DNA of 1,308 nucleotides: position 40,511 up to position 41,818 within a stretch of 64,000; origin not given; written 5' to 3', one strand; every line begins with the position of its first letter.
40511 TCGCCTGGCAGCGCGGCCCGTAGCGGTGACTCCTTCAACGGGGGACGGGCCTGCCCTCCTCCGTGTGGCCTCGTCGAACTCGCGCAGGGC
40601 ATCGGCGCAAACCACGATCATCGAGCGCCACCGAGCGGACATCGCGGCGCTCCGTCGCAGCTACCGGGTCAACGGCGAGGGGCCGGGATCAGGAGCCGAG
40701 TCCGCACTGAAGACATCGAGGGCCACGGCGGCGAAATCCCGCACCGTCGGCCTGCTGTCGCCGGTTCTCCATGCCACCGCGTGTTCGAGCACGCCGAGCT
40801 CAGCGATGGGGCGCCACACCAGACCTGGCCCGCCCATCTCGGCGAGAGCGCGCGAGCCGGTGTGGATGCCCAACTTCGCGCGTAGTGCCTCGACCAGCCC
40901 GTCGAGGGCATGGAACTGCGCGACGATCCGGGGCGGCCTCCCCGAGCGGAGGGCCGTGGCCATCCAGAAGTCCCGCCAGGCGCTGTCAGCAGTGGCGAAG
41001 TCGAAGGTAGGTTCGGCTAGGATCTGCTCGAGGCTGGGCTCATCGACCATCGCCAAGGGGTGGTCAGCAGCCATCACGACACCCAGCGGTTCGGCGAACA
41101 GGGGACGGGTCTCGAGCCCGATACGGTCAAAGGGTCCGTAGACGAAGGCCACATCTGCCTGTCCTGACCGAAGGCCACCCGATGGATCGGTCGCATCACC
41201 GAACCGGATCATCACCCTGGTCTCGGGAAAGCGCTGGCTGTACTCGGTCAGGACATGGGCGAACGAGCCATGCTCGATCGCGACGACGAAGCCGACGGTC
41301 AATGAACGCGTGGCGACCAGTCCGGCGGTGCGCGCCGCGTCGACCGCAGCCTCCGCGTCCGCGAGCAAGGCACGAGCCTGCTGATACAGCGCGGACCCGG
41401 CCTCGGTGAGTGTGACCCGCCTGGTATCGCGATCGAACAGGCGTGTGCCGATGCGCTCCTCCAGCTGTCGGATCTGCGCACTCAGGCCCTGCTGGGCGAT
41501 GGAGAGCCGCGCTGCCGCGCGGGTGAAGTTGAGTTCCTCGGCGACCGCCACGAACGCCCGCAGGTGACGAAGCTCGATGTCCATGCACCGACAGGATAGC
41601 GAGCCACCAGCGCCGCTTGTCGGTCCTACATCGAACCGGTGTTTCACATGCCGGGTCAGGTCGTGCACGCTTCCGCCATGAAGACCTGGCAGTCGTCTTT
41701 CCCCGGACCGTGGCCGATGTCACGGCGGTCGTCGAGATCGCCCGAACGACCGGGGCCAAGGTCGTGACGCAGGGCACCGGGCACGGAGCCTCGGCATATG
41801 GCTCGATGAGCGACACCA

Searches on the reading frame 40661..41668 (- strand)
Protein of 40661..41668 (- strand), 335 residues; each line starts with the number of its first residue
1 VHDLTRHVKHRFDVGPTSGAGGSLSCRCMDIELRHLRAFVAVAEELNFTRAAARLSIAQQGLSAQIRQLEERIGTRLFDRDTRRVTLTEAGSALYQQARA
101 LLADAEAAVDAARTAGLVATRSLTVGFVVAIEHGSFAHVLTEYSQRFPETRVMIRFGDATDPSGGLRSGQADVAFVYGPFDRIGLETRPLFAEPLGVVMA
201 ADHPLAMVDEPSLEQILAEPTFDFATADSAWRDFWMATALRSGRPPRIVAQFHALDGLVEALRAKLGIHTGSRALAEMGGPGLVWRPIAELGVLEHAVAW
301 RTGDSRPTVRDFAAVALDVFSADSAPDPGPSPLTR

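Call 59: search_protein_families(library=pfam, proteins=[window:40661-41668:-], max_evalue=0.00001)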
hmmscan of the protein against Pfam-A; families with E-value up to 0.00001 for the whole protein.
window:40661-41668:- (335 aa): 2 families
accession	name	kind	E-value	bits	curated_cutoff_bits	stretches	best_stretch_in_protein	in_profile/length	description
PF03466.25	LysR_substrate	-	9.7e-34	117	28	1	121-320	6-208/209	LysR substrate binding domain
PF00126.33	HTH_1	-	2.5e-23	82.2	26.6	1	33-91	1-59/60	Bacterial regulatory helix-turn-helix protein, lysR family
